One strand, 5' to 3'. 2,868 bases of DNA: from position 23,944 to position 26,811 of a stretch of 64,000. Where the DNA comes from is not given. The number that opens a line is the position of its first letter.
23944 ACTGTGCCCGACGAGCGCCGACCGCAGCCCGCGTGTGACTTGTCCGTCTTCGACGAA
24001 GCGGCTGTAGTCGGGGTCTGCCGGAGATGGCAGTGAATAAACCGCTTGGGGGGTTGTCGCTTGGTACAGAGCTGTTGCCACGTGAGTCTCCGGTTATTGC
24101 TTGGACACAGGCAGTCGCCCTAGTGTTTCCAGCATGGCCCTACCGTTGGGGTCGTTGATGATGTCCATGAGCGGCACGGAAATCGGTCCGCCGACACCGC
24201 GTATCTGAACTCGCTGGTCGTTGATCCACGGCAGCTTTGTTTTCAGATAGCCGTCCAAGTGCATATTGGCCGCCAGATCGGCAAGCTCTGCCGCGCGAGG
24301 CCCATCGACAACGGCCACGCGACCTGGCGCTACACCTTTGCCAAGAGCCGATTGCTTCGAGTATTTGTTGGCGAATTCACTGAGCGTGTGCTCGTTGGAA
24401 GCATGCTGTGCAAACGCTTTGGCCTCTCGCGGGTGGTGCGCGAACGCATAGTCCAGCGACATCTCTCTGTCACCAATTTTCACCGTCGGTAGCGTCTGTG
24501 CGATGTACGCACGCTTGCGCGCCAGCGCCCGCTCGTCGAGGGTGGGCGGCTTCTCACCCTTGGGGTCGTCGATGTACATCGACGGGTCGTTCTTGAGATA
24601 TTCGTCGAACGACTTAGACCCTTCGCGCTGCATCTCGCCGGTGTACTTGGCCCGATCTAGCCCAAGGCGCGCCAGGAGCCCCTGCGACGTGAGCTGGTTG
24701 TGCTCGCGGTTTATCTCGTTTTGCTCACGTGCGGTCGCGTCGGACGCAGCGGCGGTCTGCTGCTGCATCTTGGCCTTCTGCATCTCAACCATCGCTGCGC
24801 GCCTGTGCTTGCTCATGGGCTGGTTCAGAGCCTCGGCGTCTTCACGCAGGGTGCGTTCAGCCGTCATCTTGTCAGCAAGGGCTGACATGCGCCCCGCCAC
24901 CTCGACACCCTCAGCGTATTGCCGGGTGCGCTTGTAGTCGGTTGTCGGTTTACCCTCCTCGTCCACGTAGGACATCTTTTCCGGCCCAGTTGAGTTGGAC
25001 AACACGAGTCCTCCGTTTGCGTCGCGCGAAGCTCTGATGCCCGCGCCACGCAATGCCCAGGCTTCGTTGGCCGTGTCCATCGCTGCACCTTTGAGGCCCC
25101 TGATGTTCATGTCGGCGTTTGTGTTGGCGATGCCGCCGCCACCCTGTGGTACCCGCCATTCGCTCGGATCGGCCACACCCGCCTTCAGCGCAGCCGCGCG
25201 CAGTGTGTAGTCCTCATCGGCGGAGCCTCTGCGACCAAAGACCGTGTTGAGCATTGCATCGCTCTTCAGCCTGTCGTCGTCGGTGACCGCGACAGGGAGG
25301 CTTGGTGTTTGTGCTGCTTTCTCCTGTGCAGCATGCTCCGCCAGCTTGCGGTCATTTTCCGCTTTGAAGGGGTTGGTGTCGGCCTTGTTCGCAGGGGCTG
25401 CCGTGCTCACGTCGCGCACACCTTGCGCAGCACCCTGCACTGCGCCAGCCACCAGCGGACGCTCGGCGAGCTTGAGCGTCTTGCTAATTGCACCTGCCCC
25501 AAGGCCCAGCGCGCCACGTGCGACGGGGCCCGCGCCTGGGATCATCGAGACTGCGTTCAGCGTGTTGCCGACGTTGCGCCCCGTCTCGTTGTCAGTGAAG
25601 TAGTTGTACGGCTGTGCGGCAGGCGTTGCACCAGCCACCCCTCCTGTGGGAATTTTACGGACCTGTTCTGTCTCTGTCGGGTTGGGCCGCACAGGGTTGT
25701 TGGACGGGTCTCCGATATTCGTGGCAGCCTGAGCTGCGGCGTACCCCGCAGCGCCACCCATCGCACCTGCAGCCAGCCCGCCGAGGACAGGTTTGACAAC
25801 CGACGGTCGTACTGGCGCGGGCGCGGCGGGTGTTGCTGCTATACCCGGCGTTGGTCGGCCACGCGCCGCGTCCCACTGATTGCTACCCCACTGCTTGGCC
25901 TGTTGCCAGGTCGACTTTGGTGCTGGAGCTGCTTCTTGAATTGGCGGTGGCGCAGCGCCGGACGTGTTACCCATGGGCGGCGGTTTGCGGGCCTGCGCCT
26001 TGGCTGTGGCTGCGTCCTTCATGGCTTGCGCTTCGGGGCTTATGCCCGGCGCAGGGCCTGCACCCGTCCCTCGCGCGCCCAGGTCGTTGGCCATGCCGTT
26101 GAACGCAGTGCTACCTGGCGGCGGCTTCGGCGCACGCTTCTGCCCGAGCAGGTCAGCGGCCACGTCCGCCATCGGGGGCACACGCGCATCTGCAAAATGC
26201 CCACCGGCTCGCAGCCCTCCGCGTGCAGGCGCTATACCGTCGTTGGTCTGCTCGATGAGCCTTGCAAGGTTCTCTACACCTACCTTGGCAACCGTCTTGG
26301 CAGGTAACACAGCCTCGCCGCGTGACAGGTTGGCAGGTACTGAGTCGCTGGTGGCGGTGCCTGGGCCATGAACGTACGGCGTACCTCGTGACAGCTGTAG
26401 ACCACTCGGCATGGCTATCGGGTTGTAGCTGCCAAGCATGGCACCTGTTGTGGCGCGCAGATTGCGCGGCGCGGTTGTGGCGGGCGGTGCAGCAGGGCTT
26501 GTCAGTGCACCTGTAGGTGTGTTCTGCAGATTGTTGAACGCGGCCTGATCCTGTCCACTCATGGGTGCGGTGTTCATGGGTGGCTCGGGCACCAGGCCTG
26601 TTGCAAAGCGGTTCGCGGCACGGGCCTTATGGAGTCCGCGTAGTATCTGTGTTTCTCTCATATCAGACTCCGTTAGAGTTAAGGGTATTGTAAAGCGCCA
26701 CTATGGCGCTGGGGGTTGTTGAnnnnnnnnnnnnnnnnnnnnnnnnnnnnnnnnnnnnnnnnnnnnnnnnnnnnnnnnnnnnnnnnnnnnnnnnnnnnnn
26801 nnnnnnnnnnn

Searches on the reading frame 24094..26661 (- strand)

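Call 7: search_protein_families(library=phrogs, proteins=[window:24094-26661:-])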
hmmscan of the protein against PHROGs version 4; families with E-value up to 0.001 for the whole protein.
window:24094-26661:- (855 aa): 4 families
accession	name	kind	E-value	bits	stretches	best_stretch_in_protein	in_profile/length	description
phrog_6090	-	tail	6.7e-07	28.3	1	85-148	1091-1158/1853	tail length tape measure protein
phrog_13338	-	unknown function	4.4e-05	22.9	1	96-135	788-827/903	-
phrog_5448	-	tail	4.6e-05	21.5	1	97-192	2289-2383/3103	tail length tape measure protein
phrog_23013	-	tail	9.2e-05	21.2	1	89-131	1254-1296/1379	tail length tape measure protein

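Call 20: search_protein_families(library=pfam, proteins=[window:24094-26661:-], max_evalue=0.01)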
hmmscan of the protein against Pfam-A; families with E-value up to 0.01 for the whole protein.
window:24094-26661:- (855 aa): 0 families
